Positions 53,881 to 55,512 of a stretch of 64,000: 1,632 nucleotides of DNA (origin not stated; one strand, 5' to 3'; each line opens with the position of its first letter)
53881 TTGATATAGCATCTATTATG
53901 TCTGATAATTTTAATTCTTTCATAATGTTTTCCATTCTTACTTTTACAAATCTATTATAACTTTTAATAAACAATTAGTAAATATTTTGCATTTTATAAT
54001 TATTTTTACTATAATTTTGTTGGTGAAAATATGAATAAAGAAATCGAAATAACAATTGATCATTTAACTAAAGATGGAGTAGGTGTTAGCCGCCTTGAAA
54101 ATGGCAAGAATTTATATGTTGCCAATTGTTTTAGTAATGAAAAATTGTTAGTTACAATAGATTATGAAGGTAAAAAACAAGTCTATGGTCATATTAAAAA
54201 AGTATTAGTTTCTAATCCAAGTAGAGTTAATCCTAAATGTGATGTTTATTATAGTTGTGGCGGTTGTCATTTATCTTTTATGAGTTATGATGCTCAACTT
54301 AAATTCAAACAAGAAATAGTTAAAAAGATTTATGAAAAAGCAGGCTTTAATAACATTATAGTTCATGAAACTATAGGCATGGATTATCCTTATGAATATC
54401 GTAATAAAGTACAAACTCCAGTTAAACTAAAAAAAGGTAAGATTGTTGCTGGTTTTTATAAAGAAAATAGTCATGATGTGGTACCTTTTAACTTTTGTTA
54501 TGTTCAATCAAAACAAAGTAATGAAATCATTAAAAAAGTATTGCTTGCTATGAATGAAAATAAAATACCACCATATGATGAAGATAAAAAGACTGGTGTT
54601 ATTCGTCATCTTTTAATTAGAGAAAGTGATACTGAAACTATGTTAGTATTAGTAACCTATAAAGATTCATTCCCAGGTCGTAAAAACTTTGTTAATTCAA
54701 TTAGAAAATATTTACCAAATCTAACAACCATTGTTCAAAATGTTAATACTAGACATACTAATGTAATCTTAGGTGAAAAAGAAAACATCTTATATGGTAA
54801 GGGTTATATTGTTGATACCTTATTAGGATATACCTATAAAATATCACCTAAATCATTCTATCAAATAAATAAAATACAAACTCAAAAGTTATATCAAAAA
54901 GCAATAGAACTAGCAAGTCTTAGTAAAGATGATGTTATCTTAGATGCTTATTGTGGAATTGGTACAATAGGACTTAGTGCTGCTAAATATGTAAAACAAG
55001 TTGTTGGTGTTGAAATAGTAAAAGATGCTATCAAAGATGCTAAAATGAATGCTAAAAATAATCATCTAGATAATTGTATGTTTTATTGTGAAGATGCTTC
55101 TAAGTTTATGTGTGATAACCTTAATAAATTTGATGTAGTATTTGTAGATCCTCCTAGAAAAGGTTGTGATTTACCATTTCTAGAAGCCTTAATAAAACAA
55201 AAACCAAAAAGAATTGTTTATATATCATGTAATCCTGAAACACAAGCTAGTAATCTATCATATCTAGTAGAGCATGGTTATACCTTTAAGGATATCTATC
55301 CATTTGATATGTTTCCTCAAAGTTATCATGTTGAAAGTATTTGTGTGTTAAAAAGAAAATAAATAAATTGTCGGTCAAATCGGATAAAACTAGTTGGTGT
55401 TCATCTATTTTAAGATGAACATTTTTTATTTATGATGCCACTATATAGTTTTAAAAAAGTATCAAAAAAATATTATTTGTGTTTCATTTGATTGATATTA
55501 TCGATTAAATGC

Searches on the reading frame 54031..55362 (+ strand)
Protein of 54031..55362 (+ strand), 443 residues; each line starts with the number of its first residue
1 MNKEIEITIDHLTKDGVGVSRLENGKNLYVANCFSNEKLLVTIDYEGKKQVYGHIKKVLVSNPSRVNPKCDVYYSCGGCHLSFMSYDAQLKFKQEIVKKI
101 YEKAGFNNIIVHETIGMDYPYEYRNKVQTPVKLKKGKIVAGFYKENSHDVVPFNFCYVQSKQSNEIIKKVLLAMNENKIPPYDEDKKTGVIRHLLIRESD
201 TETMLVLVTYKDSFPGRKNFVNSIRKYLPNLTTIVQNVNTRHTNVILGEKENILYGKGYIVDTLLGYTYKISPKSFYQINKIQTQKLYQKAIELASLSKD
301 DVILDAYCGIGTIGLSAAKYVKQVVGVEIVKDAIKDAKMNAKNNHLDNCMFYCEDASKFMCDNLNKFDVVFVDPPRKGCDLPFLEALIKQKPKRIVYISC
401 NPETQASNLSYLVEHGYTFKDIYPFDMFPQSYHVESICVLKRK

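Call 3: search_protein_families(library=pfam, proteins=[window:54031-55362:+], max_evalue=0.01)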
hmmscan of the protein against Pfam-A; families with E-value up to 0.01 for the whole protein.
window:54031-55362:+ (443 aa): 16 families
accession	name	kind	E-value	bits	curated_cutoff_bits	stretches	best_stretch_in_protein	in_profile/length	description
PF05958.17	tRNA_U5-meth_tr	-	5.7e-27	95.1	23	1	247-442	146-356/357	tRNA (Uracil-5-)-methyltransferase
PF13847.12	Methyltransf_31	-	1.8e-13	50.8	27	1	298-373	2-81/145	Methyltransferase domain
PF13649.12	Methyltransf_25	-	9.4e-09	36.3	27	1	303-372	1-70/97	Methyltransferase domain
PF03602.21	Cons_hypoth95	-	2e-08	34.6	24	1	299-388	41-137/182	Conserved hypothetical protein 95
PF05175.20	MTS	-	2.4e-07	31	23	1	299-375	31-107/170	Methyltransferase small domain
PF01555.25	N6_N4_Mtase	-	1.5e-06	28.8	26.7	1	285-338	168-220/221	DNA methylase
PF02475.24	TRM5-TYW2_MTfase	-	2.2e-06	28.2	28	1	294-386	30-122/164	TRM5/TYW2 methyltransferase domain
PF00398.26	RrnaAD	-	6.9e-06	25.8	24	1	274-360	5-89/263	Ribosomal RNA adenine dimethylase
PF08241.18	Methyltransf_11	-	7.6e-06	26.9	21.2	1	304-372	1-66/95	Methyltransferase domain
PF09445.16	Methyltransf_15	-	3.2e-05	24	22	1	302-379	3-84/165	RNA cap guanine-N2 methyltransferase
PF02005.22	TRM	-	3.3e-05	23.7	27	1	301-390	51-142/376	N2,N2-dimethylguanosine tRNA methyltransferase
PF01135.25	PCMT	-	0.00014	22.1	20.3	1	264-372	38-148/210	Protein-L-isoaspartate(D-aspartate) O-methyltransferase (PCMT)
PF06325.19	PrmA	-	0.00016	21.7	22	1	288-371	151-231/296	Ribosomal protein L11 methyltransferase (PrmA)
PF01170.24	UPF0020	-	0.0002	21.5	22.3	1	293-375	22-130/197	RMKL-like, methyltransferase domain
PF02390.23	Methyltransf_4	-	0.00079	19.4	24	1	302-374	4-83/173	Putative methyltransferase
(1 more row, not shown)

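Call 46: find_related_loci(query=window:54031-55359:+, collection=metagenome_contigs, flank=10000)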
Query window:54031-55359:+ (443 aa) in metagenome_contigs; peptide patterns used: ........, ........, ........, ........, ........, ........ (x = any residue, [..] = any of these).
132 stretches matched a pattern; 7 encode a relative of the query (tblastn E <= 1e-3); 7 distinct loci.
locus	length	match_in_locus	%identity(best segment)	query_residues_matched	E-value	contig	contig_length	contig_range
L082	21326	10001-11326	71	1-443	0e+0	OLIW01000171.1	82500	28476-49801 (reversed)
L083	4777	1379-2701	73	1-442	0e+0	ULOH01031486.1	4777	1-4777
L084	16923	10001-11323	69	1-442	0e+0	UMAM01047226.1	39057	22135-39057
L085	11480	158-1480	62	1-443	0e+0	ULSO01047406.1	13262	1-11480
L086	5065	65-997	72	132-442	1e-157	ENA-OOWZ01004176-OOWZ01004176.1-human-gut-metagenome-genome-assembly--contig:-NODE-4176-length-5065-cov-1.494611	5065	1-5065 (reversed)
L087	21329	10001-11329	38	6-443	4e-104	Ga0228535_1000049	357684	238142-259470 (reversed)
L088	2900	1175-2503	39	2-441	5e-104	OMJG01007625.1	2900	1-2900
